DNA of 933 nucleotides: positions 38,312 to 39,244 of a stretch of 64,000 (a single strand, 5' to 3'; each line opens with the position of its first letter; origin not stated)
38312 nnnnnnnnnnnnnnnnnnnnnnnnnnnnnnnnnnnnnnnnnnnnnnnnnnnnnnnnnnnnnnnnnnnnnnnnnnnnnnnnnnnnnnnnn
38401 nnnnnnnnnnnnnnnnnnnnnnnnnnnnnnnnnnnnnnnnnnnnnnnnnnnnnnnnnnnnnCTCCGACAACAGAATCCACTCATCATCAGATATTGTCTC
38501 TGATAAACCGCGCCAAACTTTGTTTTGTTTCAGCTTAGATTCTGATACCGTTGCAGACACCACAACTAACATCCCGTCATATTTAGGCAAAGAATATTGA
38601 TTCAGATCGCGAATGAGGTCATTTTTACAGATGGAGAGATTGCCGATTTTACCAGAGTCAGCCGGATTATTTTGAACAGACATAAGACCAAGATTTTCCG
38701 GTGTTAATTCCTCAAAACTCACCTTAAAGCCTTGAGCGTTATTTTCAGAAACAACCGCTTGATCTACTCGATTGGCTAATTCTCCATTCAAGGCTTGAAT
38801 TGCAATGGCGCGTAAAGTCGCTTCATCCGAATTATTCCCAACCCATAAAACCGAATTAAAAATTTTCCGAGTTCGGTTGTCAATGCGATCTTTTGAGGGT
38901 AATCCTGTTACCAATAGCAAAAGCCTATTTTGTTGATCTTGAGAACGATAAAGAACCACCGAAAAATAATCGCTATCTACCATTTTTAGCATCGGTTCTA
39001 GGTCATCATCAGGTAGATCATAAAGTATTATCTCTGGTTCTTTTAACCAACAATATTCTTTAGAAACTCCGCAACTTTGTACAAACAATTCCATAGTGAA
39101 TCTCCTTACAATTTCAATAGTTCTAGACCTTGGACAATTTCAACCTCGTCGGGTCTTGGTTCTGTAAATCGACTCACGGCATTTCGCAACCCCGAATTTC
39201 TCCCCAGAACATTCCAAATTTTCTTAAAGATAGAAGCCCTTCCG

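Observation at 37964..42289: Three-gene dynamin-like GTPase module: large dynamin-like GTPase, small P-loop GTPase, membrane coiled-coil protein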

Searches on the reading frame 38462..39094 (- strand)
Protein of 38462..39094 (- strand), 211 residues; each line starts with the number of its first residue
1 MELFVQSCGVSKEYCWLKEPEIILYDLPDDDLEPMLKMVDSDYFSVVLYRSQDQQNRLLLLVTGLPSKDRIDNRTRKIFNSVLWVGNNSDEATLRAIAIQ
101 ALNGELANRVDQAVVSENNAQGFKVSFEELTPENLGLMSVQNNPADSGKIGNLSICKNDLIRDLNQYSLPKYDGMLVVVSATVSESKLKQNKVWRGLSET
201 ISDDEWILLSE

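Call 42: predict_structure(alignment_id=A4)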
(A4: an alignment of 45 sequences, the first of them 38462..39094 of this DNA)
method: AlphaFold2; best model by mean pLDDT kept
length: 211 residues; sequences in the alignment: 45
mean_pLDDT: 86.9   pTM: 0.87
mean pLDDT of the five models: 86.9, 85.5, 79.6, 75.3, 68.1
residues with pLDDT >= 90: 122; 70-90: 70; 50-70: 18; < 50: 1
segments of 3 or more residues with pLDDT < 50: none
pLDDT, mean of each block of 10 residues (from residue 1): 81 71 70 81 91 79 89 79 93 97 95 82 88 94 89 94 95 93 92 93 81 57
secondary structure, 60 per line:
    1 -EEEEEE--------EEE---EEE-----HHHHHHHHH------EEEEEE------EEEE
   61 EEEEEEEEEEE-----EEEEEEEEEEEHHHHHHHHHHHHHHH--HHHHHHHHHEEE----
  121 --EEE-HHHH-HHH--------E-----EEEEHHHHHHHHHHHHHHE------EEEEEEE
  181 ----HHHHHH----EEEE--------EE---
elements in order: E2-7 E16-18 E22-24 H30-38 E45-50 E57-71 E77-87 H88-102 H105-113 E114-116 E123-125 H127-130 E149-152 H153-166 E174-180 H185-190 E195-198

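Call 59: fold_search(model_id=the predicted structure, library=pdb)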
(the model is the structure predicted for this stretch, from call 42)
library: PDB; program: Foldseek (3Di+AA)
matches with E <= 10: 650; with E <= 0.001: 0
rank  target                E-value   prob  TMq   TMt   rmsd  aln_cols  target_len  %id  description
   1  9t0n                  3.6e-03  0.82  0.28  0.20   9.2       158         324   11  Crystal structure of TagF (ACIAD2683) from Acinetobacter baylyi ADP1 (released 2025-11-12)
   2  6ulg_N                5.1e-02  0.33  0.26  0.14   7.3       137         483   14  Cryo-EM structure of the FLCN-FNIP2-Rag-Ragulator complex (released 2019-11-20)
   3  5unb_B                5.1e-02  0.14  0.21  0.15  16.7       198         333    8  Crystal structure of putative Putative deoxyribonuclease-2 from Burkholderia thailandensis in complex with copper (released 2017-02-15)
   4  2qnu_B                6.1e-02  0.57  0.29  0.28   5.6       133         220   12  Crystal structure of PA0076 from Pseudomonas aeruginosa PAO1 at 2.05 A resolution (released 2007-07-31)
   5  6iz8_D                7.3e-02  0.47  0.32  0.32   7.0       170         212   11  Crystal Structure of TagF from Pseudomonas aeruginosa (released 2019-12-18)
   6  5i3e_B                1.0e-01  0.13  0.22  0.15  16.7       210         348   11  Crystal structure of putative Putative deoxyribonuclease-2 from Burkholderia thailandensis, E264 (released 2017-02-15)
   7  5i3e_A                1.1e-01  0.12  0.22  0.15  16.6       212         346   12  Crystal structure of putative Putative deoxyribonuclease-2 from Burkholderia thailandensis, E264 (released 2017-02-15)
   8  9v0j_A                1.2e-01  0.23  0.28  0.18  12.6       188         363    7  Cryo-EM structure of GATOR1-KICSTOR complex (released 2025-11-12)
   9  8p0v_M                2.0e-01  0.16  0.24  0.16  11.3       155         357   12  Structure of the human Commander complex coiled coils, DENND10 and partial Retriever subcomplex (released 2024-03-20)
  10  8a7f_A                2.2e-01  0.18  0.25  0.16  16.1       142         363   11  Crystal structure of a chimeric LOV-Histidine kinase SB2F1-I66R mutant (asymmetrical variant, trigonal form with long  (released 2024-01-10)
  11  9h4q_T                2.2e-01  0.12  0.26  0.15  14.6       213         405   12  Cryo-EM structure of the SEAC wing - EGOC (released 2025-11-05)
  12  8adl_S                2.5e-01  0.09  0.24  0.14  14.2       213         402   12  Cryo-EM structure of the SEA complex (released 2022-11-02)
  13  8dhb_I                2.8e-01  0.13  0.25  0.16   7.7       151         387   12  Active FLCN GAP complex (released 2022-09-28)
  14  8a52_A                3.2e-01  0.11  0.20  0.14  16.2       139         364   11  Crystal structure of a chimeric LOV-Histidine kinase SB2F1 (asymmetrical variant, trigonal form with long c-axis) (released 2023-12-27)
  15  8dhb_J                3.4e-01  0.13  0.23  0.16   8.3       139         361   12  Active FLCN GAP complex (released 2022-09-28)
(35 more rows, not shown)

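Call 78: search_protein_representatives(alignment_id=A6)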
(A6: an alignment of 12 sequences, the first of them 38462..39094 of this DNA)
Query: 12 sequences, 206 profile positions. Proteins with E-value up to 0.001 (for the whole library): 466; up to 1e-10: 334; up to 1e-30: 157. The best 150 are listed.
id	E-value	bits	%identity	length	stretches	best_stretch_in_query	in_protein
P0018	7.1e-92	323.0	-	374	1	1-206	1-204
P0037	1.4e-91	322.0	-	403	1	1-206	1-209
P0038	1.7e-90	318.5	-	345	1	1-205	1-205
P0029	2.3e-90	318.0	-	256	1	1-206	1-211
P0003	4.6e-89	313.8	-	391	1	1-206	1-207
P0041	9.0e-89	312.8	-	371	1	1-206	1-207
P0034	6.6e-84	297.0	-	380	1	1-204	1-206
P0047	2.0e-77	275.8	-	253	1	1-206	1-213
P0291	7.7e-74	264.1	-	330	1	1-205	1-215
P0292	8.0e-70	251.0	-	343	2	2-204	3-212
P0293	9.6e-70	250.7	-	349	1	2-204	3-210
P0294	4.5e-62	225.7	-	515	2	1-199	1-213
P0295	2.6e-61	223.2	-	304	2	1-204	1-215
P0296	3.0e-60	219.7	-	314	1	1-202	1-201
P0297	1.1e-58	214.6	-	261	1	1-203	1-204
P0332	1.4e-41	158.7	-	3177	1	2-199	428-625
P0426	4.6e-32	127.6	-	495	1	1-196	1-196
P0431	2.0e-31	125.5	-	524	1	1-197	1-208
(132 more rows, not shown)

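Call 79: search_protein_families(library=pfam, proteins=[P0332, P0294, P0431, P0426], max_evalue=0.001)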
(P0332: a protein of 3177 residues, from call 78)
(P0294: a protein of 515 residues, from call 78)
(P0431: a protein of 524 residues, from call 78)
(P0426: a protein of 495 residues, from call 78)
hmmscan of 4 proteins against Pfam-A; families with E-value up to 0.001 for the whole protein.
P0332 (3177 aa): 3 families
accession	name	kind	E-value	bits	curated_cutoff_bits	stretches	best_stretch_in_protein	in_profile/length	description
PF01442.23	Apolipoprotein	-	1.2e-09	38.6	90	0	1922-2037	29-143/190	Apolipoprotein A1/A4/E domain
PF07464.16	ApoLp-III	-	3.5e-06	27.7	36.3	0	1736-1796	10-72/146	Apolipophorin-III precursor (apoLp-III)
PF04513.17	Baculo_PEP_C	-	8.6e-05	23.1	38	0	1702-1774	19-91/140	Baculovirus polyhedron envelope protein, PEP, C terminus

P0294 (515 aa): 0 families

P0431 (524 aa): 0 families

P0426 (495 aa): 0 families

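Call 81: find_encoding_contigs(protein=P0332, flank=10000, max_places=3)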
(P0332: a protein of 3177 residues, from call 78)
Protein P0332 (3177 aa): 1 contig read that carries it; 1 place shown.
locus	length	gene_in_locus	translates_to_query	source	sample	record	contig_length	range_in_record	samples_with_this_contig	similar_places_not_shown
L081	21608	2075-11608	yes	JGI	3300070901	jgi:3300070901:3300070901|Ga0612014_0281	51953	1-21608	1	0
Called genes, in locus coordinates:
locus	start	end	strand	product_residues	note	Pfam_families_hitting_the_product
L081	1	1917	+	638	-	?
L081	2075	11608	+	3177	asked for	PF07464:ApoLp-III (faint), PF01442:Apolipoprotein (faint), PF26039:Dcst2 (faint)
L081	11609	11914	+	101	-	-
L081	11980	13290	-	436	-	-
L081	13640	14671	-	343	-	PF00400:WD40 (weak), PF23381:Beta-prop_IFT122_1st (weak), PF24105:Beta-prop_CAF1B_HIR1 (faint), PF24796:WDR55 (faint), PF25047:Beta-prop_TEP1_2nd (weak), PF25173:Beta-prop_WDR3_1st (weak), PF25175:Beta-prop_WDR5, PF23414:Beta-prop_EML_2, +6 more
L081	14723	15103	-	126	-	-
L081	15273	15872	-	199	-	-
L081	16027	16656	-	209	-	PF09414:RNA_ligase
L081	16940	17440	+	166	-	-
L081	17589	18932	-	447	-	PF00772:DnaB, PF03796:DnaB_C, PF13481:AAA_25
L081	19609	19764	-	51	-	-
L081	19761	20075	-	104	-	-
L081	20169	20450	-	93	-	-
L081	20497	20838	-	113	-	-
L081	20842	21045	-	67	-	-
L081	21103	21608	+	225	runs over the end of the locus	-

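Call 82: search_protein_families(library=phrogs, proteins=[P0332, L081:1-1914:+, L081:11609-11911:+, L081:11983-13290:-, L081:13643-14671:-, L081:14726-15103:-, L081:15276-15872:-, L081:16030-16656:-, L081:16940-17437:+, L081:17592-18932:-], max_evalue=0.001)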
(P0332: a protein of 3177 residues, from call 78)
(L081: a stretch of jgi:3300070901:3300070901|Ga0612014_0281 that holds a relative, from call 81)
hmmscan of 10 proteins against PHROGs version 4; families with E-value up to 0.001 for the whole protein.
P0332 (3177 aa): 16 families
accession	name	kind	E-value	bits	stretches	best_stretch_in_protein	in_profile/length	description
phrog_305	-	tail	3.4e-34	119.6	4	1664-2027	344-664/1001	tail length tape measure protein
phrog_1272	-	tail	3.3e-32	112.3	4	1657-2051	697-1086/1606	tail length tape measure protein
phrog_4200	-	tail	2.2e-29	103.5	5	1602-2041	240-582/732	tail length tape measure protein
phrog_4070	-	tail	5.1e-26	92.1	3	1883-2140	148-368/989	tail length tape measure protein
phrog_167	-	tail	4e-25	88.8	2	834-1559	494-978/1555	tail length tape measure protein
phrog_6090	-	tail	2e-24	86.4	1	2705-3076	814-1129/1853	tail length tape measure protein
phrog_5493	-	tail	2.5e-19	70.1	2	2101-2502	554-940/1102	tail length tape measure protein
phrog_25241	-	tail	2.2e-12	47.4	1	3043-3095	677-729/810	tail length tape measure protein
phrog_991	-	tail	2.2e-12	46.4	2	1706-2134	536-793/1966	tail length tape measure protein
phrog_1204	-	tail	5.2e-12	45.5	3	2486-2901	349-720/1483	tail protein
phrog_3547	-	tail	4.1e-11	42.4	1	3039-3129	961-1059/1767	tail length tape measure protein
phrog_17020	-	unknown function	7.7e-11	42.8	1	1448-1555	104-204/353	-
phrog_5448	-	tail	3.5e-10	38.4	3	3020-3075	2260-2314/3103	tail length tape measure protein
phrog_4372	-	tail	5.9e-08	31.6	2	2313-2589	443-657/1681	tail length tape measure protein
phrog_13338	-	unknown function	6.5e-08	32.3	1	3042-3091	781-831/903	-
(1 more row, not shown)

L081:1-1914:+ (638 aa): 0 families

L081:11609-11911:+ (101 aa): 0 families

L081:11983-13290:- (436 aa): 1 family
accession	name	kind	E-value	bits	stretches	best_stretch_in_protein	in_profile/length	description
phrog_18693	-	unknown function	2.3e-42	145.8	1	10-435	355-787/1258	-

L081:13643-14671:- (343 aa): 0 families

L081:14726-15103:- (126 aa): 0 families

L081:15276-15872:- (199 aa): 1 family
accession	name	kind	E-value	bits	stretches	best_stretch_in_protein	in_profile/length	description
phrog_17986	-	unknown function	3.6e-12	47.5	1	109-178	4-71/77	-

L081:16030-16656:- (209 aa): 2 families
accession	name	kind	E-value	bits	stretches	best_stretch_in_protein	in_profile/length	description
phrog_548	-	DNA, RNA and nucleotide metabolism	7.9e-16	59.1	1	34-208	28-233/341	RNA ligase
phrog_968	-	DNA, RNA and nucleotide metabolism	5.1e-06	26.7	1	94-203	274-383/398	RNA ligase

L081:16940-17437:+ (166 aa): 0 families

L081:17592-18932:- (447 aa): 9 families
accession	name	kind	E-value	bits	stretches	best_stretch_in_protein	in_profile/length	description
phrog_19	-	DNA, RNA and nucleotide metabolism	5.5e-117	393.2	1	14-445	155-581/621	DnaB-like replicative helicase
phrog_11530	-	unknown function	2.9e-56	191.3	1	292-442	5-156/184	-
phrog_243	-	DNA, RNA and nucleotide metabolism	5.9e-54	183.8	1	191-445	18-268/273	DnaB-like replicative helicase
phrog_239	-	DNA, RNA and nucleotide metabolism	6.2e-35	122.3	1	189-443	339-597/801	DNA primase/helicase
phrog_19347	-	unknown function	3.8e-18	66.6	2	384-407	1-24/79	-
phrog_23150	-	unknown function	1.9e-11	44.9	1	19-230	8-216/217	-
phrog_5482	-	unknown function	7.8e-08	32.4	1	200-445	39-299/341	-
phrog_20000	-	unknown function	3e-07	31.6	1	16-90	25-99/132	-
phrog_97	-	other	4.3e-06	27.2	1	189-243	48-108/506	UvsX-like recombinase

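Call 84: find_related_loci(query=A6, collection=viral_contigs, flank=8000)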
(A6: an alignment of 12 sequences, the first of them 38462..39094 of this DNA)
Query A6 (211 aa) in viral_contigs; peptide patterns used: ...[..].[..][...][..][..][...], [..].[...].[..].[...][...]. (x = any residue, [..] = any of these).
20 stretches matched a pattern, but none encodes a relative of the query by tblastn (E <= 1e-3).

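Call 97: search_dna_similar(query=L081:17592-18932:-, collection=phages, mode=protein, max_evalue=1e-20, max_rows=12)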
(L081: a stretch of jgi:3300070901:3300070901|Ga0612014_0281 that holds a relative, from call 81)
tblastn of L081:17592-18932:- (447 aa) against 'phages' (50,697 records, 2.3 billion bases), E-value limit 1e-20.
Records with a match: 1396; places in all: 1397; records where one place covers at least 80% of the query: 1096.
Best place of each record, by identity: <60% 1396.
By first word of the organism name: Mycobacterium 290; Staphylococcus 121; Acinetobacter 111; Escherichia 97; Salmonella 83; Pseudomonas 82; Paenibacillus 68; Stx2a-converting 59; Bacteriophage 55; Gordonia 55; and 87 more.
By host as written in the record: Mycobacterium smegmatis mc2 155 195; - 190; Acinetobacter baumannii 52; Mycobacterium smegmatis mc#155 48; Gordonia terrae 3612 48; Escherichia coli 43; Pseudomonas aeruginosa 37; Paenibacillus larvae 37; and 377 more.
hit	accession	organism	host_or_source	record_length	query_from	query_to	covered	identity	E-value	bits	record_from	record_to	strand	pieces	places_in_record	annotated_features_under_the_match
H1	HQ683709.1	Planktothrix phage PaV-LD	Planktothrix agardhii HAB637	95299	18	394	84%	58.5%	1e-140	450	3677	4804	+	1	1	replicative DNA helicase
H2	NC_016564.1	Planktothrix phage PaV-LD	Planktothrix agardhii HAB637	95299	18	394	84%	58.5%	1e-140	450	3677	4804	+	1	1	DnaB-like replicative helicase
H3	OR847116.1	Listeria phage LM 4-11-1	Listeria monocytogenes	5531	9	445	98%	45.5%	1e-120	391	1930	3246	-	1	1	record has no annotation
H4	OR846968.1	Listeria phage LM 4-11-1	Listeria monocytogenes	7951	9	445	98%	45.5%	3e-120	391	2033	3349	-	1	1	record has no annotation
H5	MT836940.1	Bacteriophage sp.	human fecal samples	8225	16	445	96%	45.9%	9e-113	370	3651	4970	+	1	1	record has no annotation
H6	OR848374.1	Listeria phage LM 4-14-1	Listeria monocytogenes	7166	2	446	100%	44.2%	4e-117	382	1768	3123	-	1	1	record has no annotation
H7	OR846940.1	Listeria phage LM 4-11-1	Listeria monocytogenes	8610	2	446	100%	44.2%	4e-117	382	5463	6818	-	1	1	record has no annotation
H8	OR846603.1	Enterococcus phage Efs 1-1-1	Enterococcus faecalis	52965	1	446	100%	43.2%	7e-117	382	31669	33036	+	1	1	record has no annotation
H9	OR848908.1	Listeria phage LM 4-14-1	Listeria monocytogenes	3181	26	445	94%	45.6%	2e-117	372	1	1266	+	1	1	record has no annotation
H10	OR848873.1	Listeria phage LM 4-14-1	Listeria monocytogenes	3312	26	445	94%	45.6%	4e-117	372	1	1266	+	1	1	record has no annotation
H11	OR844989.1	Staphylococcus phage SA 1306 Kay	Staphylococcus aureus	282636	11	445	97%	43.5%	1e-112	370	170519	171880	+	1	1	record has no annotation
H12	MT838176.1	Bacteriophage sp.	human fecal samples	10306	16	447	97%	43.6%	3e-115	377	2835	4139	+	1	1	record has no annotation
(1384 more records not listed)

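Call 98: search_dna_similar(query=L081:4172-11605:+, collection=phages, mode=protein, max_evalue=1e-10, max_rows=10)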
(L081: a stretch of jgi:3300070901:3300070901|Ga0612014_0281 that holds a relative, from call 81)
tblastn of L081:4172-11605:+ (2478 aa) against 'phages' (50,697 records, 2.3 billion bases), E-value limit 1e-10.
Records with a match: 3; places in all: 3; records where one place covers at least 80% of the query: 0.
Best place of each record, by identity: <60% 3.
By first word of the organism name: Mycobacterium 3.
By host as written in the record: Mycobacterium smegmatis mc2 155 2; Mycobacterium smegmatis mc2155 1.
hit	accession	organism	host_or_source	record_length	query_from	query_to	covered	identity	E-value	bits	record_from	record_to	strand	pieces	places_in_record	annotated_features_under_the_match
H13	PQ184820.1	Mycobacterium phage Miryou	Mycobacterium smegmatis mc2155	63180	2228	2392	7%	34.2%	9e-12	77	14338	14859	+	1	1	19: tape measure protein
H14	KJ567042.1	Mycobacterium phage OkiRoe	Mycobacterium smegmatis mc2 155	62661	2228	2392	7%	33.7%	5e-11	75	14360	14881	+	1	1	19: tape measure protein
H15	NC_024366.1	Mycobacterium phage OkiRoe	Mycobacterium smegmatis mc2 155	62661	2228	2392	7%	33.7%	5e-11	75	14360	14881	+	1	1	19: endolysin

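Call 105: search_solved_structures(query=A6, max_evalue=10)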
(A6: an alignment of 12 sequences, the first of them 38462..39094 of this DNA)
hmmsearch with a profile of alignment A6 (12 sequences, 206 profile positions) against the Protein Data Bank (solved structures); distinct sequences matched with E-value up to 10: 7.
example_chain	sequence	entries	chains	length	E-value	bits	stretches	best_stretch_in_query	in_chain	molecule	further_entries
7k9b_A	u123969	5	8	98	0.25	14.1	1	30-77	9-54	OLE-associated protein B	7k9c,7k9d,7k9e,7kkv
5urw_1B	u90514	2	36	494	0.37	13.6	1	95-176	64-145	TssC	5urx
3omw_A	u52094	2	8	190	0.38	13.5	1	19-110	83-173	CG14216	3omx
3fdf_A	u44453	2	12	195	0.39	13.5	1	19-110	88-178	FR253 | Serine phosphatase of RNA polymerase II CTD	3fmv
3p9y_A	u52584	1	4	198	0.67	12.7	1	19-110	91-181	CG14216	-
4imi_B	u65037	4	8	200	0.69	12.7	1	19-110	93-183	CG14216 | LD40846p | Ssu72 ortholog, LD40846p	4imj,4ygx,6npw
5n8n_B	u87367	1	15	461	0.95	12.2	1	92-164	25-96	EvpB family type VI secretion protein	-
